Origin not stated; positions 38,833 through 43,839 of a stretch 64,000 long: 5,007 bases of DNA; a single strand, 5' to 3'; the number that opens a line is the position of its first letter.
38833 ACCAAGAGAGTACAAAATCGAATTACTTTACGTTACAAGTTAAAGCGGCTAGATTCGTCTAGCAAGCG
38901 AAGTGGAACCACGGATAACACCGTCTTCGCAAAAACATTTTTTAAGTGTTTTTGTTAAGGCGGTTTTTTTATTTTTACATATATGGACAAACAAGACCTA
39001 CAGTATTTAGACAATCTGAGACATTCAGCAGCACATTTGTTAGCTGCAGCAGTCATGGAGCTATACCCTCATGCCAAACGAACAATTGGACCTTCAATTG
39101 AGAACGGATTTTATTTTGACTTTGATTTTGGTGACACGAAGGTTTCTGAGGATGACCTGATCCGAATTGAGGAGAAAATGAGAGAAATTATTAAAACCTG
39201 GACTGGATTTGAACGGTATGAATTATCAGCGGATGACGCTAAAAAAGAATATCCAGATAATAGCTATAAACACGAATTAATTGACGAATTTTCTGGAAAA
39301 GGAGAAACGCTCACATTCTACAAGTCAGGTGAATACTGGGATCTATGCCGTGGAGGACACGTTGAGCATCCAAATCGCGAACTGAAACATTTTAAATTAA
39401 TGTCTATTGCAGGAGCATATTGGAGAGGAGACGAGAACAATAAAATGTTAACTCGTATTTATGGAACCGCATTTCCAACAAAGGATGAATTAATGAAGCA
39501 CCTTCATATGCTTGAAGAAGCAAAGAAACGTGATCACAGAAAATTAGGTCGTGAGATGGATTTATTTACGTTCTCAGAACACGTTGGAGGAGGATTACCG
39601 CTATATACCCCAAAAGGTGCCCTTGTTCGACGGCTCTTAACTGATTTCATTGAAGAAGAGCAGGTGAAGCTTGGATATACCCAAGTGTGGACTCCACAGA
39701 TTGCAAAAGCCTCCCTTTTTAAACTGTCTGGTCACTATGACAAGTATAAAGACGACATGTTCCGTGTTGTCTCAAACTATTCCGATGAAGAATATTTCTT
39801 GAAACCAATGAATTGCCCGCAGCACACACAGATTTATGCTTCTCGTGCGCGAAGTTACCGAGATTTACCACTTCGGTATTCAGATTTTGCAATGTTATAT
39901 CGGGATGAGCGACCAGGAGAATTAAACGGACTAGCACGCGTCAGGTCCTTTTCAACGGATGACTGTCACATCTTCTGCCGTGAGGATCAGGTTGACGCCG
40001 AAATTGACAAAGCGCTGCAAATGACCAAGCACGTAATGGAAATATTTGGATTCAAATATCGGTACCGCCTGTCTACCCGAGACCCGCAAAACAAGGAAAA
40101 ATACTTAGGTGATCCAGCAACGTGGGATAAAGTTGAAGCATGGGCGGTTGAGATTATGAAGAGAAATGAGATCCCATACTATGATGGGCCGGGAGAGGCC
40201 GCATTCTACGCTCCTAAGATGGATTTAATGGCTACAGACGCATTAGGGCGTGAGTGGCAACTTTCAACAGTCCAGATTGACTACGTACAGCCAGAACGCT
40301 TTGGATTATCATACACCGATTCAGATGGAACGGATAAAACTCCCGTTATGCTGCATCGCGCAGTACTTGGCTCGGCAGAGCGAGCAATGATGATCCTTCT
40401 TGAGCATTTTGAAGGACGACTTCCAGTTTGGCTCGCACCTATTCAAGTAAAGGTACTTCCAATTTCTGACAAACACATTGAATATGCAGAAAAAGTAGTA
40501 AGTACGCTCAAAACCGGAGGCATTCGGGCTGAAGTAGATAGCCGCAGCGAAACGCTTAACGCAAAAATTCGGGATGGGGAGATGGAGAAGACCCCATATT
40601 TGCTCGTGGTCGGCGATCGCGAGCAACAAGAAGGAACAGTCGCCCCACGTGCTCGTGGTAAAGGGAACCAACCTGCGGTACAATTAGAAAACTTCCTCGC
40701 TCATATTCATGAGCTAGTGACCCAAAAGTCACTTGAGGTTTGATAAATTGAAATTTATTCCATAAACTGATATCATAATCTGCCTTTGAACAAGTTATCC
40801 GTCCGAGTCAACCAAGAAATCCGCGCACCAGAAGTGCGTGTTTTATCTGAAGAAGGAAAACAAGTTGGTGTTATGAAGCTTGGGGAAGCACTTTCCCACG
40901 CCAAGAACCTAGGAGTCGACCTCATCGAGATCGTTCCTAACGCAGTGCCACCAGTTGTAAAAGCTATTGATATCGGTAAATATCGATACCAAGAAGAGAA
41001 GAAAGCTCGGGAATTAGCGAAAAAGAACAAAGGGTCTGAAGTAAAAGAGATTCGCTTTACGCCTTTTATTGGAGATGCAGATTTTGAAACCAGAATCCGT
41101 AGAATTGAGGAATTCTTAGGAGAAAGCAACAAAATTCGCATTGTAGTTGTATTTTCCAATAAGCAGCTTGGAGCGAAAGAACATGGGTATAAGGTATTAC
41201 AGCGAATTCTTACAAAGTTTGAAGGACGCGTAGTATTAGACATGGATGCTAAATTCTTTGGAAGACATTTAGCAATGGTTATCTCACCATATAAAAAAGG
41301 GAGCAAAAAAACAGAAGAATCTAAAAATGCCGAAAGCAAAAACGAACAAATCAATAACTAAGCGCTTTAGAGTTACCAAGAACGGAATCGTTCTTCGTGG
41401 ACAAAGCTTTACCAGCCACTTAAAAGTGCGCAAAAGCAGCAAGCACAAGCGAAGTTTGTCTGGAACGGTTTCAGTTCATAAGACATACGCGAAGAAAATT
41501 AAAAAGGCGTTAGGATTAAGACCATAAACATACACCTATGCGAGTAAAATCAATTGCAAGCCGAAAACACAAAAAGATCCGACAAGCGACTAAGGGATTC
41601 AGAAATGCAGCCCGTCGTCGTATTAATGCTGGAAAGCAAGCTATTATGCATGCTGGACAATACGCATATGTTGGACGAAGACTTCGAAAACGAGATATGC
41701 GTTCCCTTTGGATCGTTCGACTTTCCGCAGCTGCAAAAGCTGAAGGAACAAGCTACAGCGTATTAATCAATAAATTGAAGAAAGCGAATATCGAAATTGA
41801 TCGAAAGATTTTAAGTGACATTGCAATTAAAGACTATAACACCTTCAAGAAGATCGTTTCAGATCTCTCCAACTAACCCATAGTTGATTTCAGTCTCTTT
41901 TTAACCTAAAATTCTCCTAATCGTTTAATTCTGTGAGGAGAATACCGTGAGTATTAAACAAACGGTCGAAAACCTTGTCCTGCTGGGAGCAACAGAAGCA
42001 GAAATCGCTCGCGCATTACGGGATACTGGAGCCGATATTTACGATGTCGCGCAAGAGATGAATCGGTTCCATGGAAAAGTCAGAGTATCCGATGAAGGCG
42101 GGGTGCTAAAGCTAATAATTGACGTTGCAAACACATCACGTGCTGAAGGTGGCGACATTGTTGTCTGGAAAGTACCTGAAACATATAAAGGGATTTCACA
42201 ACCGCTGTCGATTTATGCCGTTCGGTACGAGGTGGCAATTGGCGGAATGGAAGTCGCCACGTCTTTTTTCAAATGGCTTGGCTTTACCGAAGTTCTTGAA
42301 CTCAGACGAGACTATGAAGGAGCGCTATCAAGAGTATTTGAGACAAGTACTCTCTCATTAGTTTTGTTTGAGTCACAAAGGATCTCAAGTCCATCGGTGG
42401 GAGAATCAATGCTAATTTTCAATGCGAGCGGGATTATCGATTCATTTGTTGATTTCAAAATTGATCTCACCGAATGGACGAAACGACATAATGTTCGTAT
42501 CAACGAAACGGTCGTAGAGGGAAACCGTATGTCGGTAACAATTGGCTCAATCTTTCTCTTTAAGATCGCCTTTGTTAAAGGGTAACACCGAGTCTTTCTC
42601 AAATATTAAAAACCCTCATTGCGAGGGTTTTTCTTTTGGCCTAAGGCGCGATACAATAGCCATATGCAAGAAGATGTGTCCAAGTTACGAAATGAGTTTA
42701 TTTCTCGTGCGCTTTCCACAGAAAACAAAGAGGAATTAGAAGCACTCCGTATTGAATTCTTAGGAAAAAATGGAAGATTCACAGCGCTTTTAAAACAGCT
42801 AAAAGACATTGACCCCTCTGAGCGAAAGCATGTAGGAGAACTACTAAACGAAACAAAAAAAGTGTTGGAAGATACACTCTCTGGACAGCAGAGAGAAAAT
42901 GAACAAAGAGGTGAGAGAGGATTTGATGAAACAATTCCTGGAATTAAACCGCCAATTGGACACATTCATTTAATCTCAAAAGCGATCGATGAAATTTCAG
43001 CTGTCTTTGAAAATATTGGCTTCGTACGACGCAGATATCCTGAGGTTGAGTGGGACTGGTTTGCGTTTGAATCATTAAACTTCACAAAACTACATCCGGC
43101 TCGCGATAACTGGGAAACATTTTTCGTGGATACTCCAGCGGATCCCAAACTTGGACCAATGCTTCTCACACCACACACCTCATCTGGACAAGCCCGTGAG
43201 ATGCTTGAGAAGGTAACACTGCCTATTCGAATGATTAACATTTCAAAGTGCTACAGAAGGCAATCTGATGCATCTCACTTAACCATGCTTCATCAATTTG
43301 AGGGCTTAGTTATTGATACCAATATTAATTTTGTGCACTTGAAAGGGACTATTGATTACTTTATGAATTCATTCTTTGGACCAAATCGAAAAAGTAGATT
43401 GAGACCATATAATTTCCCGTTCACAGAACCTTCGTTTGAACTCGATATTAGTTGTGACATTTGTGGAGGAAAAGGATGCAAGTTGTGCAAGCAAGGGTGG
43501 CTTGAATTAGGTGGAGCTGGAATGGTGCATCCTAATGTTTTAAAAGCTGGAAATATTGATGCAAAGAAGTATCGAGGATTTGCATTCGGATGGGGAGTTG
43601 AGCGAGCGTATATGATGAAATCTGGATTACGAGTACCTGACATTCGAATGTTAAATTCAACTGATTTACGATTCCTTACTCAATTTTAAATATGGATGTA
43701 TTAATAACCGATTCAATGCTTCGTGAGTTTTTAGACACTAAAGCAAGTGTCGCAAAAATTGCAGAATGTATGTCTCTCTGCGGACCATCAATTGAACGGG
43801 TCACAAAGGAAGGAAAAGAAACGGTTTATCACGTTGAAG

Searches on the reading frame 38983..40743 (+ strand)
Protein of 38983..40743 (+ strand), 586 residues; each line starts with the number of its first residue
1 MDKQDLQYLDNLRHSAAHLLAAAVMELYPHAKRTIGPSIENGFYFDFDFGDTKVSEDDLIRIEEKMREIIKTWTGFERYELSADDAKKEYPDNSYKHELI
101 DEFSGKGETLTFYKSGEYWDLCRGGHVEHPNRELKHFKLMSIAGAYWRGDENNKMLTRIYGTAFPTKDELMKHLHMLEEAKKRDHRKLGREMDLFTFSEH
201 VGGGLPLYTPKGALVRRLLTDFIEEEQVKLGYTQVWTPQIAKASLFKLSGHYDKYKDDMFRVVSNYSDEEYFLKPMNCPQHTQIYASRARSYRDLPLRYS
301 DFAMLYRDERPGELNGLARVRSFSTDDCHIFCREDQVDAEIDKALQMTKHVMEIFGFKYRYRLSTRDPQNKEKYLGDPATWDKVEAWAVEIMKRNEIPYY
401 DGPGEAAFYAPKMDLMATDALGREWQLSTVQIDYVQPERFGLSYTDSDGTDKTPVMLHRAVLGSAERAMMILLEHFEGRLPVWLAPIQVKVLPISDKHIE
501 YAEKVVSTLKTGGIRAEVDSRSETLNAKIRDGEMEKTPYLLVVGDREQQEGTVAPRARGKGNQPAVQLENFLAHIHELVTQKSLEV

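Call 5: search_protein_families(library=ncbifam, proteins=[window:38983-40743:+])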
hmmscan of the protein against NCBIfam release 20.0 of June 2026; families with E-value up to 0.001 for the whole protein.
window:38983-40743:+ (586 aa): 13 families
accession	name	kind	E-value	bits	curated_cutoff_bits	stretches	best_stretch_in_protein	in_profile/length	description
TIGR00418.1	thrS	equivalog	3.1e-206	686.7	383.65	1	13-577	1-563/565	threonine--tRNA ligase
NF003068.0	PRK03991.1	equivalog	6.5e-74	249.4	484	1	178-580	192-593/613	threonine--tRNA ligase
NF006625.0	PRK09194.1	equivalog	9e-26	90.9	558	2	200-360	34-193/559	proline--tRNA ligase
NF008979.1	PRK12325.1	exception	5e-22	78.4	550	2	204-334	38-166/437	proline--tRNA ligase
TIGR00409.1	proS_fam_II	equivalog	1.1e-18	67.5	306.7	2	198-359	32-192/568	proline--tRNA ligase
TIGR00408.1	proS_fam_I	equivalog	1.7e-17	63.5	437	2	440-581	235-383/475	proline--tRNA ligase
NF011500.0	PRK14938.1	equivalog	3.5e-17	62.4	362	1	479-576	267-364/387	Ser-tRNA(Thr) hydrolase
TIGR00442.1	hisS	equivalog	1.6e-15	57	286.75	2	208-366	9-162/406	histidine--tRNA ligase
NF003211.1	PRK04173.1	equivalog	1.1e-10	41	312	1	479-571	357-450/454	glycine--tRNA ligase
TIGR00414.1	serS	equivalog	6.1e-10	38.7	301.65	1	177-361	134-320/418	serine--tRNA ligase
TIGR00389.1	glyS_dimeric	equivalog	2.4e-09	36.3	243.3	1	479-577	464-563/565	glycine--tRNA ligase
NF002120.0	PRK00960.1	equivalog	0.00027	19.6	611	0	268-367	308-406/518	serine--tRNA ligase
TIGR00415.1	serS_MJ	equivalog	0.0008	18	489.55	0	266-359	304-396/518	serine--tRNA ligase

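Call 13: find_related_loci(query=window:38983-40743:+, collection=genome_contigs, flank=3000)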
Query window:38983-40743:+ (586 aa) in genome_contigs; peptide patterns used: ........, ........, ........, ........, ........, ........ (x = any residue, [..] = any of these).
149 stretches matched a pattern; 135 encode a relative of the query (tblastn E <= 1e-3); the best 80 are kept; 80 distinct loci.
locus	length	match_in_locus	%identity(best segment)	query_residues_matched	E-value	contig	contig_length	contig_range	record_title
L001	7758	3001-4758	76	1-586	0e+0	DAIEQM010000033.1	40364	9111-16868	MAG TPA_asm: Candidatus Woesebacteria bacterium isolate clean1188 k141_2007347, whole genome shotgun sequence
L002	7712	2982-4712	70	9-584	0e+0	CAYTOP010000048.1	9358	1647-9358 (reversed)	MAG TPA_asm: uncultured Gammaproteobacteria bacterium isolate SRP050083_co1_427 genome assembly, contig: NODE_3644_lengt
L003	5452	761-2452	72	9-572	0e+0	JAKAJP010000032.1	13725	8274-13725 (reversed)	MAG: bacterium isolate WY4.bin110 NODE_5574_length_13725_cov_1.752317, whole genome shotgun sequence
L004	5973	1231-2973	70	5-586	0e+0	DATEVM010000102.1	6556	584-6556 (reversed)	MAG TPA_asm: Patescibacteria group bacterium isolate SMAG_U8367 k141_1932236, whole genome shotgun sequence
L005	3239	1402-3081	70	8-571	0e+0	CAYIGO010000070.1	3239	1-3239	MAG TPA_asm: uncultured Gammaproteobacteria bacterium isolate ERP119705_co22_108 genome assembly, contig: NODE_22597_len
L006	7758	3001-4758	66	9-585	0e+0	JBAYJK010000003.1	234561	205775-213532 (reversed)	MAG: Patescibacteria group bacterium isolate SO_2016_GW1_54 scaffold00086_OW334_2016, whole genome shotgun sequence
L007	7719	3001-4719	66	9-583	0e+0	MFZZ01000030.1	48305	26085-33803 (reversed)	MAG: Candidatus Roizmanbacteria bacterium RIFCSPHIGHO2_12_FULL_38_13 rifcsphigho2_12_scaffold_3301, whole genome shotgun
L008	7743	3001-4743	68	1-582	0e+0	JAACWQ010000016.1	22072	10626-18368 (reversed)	MAG: Candidatus Paceibacterota bacterium isolate CG_2015-01t_44_17 CG_2015-01t_curated_scaffold_1275, whole genome shotg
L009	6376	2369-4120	66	1-584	0e+0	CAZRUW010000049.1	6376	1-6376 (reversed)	MAG TPA_asm: uncultured Gammaproteobacteria bacterium isolate SRP271791_co1_61 genome assembly, contig: k141_154181, who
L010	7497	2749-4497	66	2-584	0e+0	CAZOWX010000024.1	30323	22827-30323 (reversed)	MAG TPA_asm: uncultured Pseudomonadales bacterium isolate SRP286056_co2_574 genome assembly, contig: NODE_2087_length_30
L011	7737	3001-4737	65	1-582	0e+0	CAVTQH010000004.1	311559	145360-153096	MAG: Candidatus Amesbacteria bacterium isolate MFD00709.bin.1.50 genome assembly, contig: contig_55612, whole genome sho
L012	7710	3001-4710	67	9-575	0e+0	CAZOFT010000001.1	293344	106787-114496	MAG TPA_asm: uncultured Gammaproteobacteria bacterium isolate SRP300315_co1_15 genome assembly, contig: NODE_7_length_29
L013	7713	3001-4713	68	1-573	0e+0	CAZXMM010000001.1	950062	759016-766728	MAG TPA_asm: uncultured Gammaproteobacteria bacterium isolate SRP173033_co1_283 genome assembly, contig: NODE_1_length_9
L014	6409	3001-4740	67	3-583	0e+0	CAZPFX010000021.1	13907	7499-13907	MAG TPA_asm: uncultured Pseudomonadales bacterium isolate SRP118108_co5_543 genome assembly, contig: NODE_4405_length_13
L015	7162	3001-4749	66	5-582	0e+0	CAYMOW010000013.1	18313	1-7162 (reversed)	MAG TPA_asm: uncultured Candidatus Saccharibacteria bacterium isolate SRP329715_co1_140 genome assembly, contig: NODE_45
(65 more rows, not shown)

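Call 14: find_encoding_contigs(protein=window:38983-40743:+, flank=2000, max_places=6)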
Protein window:38983-40743:+ (586 aa): 13 contigs read that carry it; 3 places shown.
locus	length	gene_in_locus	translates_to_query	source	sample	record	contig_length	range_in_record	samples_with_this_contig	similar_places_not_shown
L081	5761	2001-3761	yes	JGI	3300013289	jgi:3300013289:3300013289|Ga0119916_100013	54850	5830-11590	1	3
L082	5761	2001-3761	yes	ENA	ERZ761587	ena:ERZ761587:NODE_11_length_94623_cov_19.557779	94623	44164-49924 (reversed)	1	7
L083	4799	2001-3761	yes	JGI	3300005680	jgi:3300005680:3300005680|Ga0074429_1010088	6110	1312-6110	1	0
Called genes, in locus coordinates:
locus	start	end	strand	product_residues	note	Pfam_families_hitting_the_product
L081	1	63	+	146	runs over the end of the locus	-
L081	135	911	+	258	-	PF06966:DUF1295, PF02544:Steroid_dh, PF04191:PEMT (weak)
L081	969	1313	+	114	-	-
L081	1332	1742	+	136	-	-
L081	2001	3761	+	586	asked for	PF07973:tRNA_SAD, PF00587:tRNA-synt_2b, PF03129:HGTP_anticodon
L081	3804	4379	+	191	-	PF05198:IF3_N, PF00707:IF3_C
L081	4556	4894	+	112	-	PF00453:Ribosomal_L20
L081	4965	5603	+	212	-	-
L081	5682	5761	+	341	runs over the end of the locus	PF02912:Phe_tRNA-synt_N, PF01409:tRNA-synt_2d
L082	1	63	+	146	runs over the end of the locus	-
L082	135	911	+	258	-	PF06966:DUF1295, PF02544:Steroid_dh, PF04191:PEMT (weak)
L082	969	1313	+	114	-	-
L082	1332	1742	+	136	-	-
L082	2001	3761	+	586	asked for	PF07973:tRNA_SAD, PF00587:tRNA-synt_2b, PF03129:HGTP_anticodon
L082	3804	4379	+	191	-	PF05198:IF3_N, PF00707:IF3_C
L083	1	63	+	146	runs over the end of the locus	-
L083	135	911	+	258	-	PF06966:DUF1295, PF02544:Steroid_dh, PF04191:PEMT (weak)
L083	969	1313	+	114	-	-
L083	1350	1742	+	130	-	-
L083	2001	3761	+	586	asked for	PF07973:tRNA_SAD, PF00587:tRNA-synt_2b, PF03129:HGTP_anticodon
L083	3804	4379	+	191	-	PF05198:IF3_N, PF00707:IF3_C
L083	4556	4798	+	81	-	?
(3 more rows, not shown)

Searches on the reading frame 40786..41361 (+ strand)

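Call 5: search_protein_families(library=ncbifam, proteins=[window:40786-41361:+])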
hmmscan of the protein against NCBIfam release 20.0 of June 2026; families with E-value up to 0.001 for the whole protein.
window:40786-41361:+ (191 aa): 1 family
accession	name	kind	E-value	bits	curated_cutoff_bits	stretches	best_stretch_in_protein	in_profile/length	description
TIGR00168.2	infC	equivalog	1.8e-45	154.8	60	1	5-171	4-170/170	translation initiation factor IF-3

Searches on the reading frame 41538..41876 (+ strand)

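Call 5: search_protein_families(library=ncbifam, proteins=[window:41538-41876:+])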
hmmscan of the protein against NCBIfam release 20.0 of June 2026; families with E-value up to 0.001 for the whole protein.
window:41538-41876:+ (112 aa): 3 families
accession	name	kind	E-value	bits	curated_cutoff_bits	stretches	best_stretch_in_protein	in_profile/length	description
TIGR01032.1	rplT_bact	equivalog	6.8e-37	126.2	65.65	1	4-108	5-111/114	50S ribosomal protein L20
NF051450.1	50S_L20_sunset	exception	1.3e-20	74.5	375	1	7-107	10-110/219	50S ribosomal protein L20, sunset domain variant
NF011109.0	PRK14537.1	equivalog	2.8e-19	69.7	187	1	9-107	12-110/232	50S ribosomal protein L20/unknown domain fusion protein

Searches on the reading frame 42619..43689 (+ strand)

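Call 45: search_protein_families(library=ncbifam, proteins=[window:42619-43689:+], max_evalue=1e-10)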
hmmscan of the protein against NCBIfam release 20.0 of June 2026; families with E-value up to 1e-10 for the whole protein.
window:42619-43689:+ (356 aa): 4 families
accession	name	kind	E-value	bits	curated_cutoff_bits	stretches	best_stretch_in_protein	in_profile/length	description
TIGR00468.1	pheS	equivalog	6.9e-67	226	237.45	1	55-356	3-322/324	phenylalanine--tRNA ligase subunit alpha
NF003210.0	PRK04172.1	equivalog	2.9e-45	155.1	350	1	182-355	333-490/496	phenylalanine--tRNA ligase subunit alpha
NF051887.1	PheS_related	equivalog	3.6e-24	85.5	300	1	150-356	48-239/349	PheS-related mystery ligase SrmL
TIGR00469.1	pheS_mito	equivalog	3.9e-15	55.4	258.35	1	263-356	263-343/451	phenylalanine--tRNA ligase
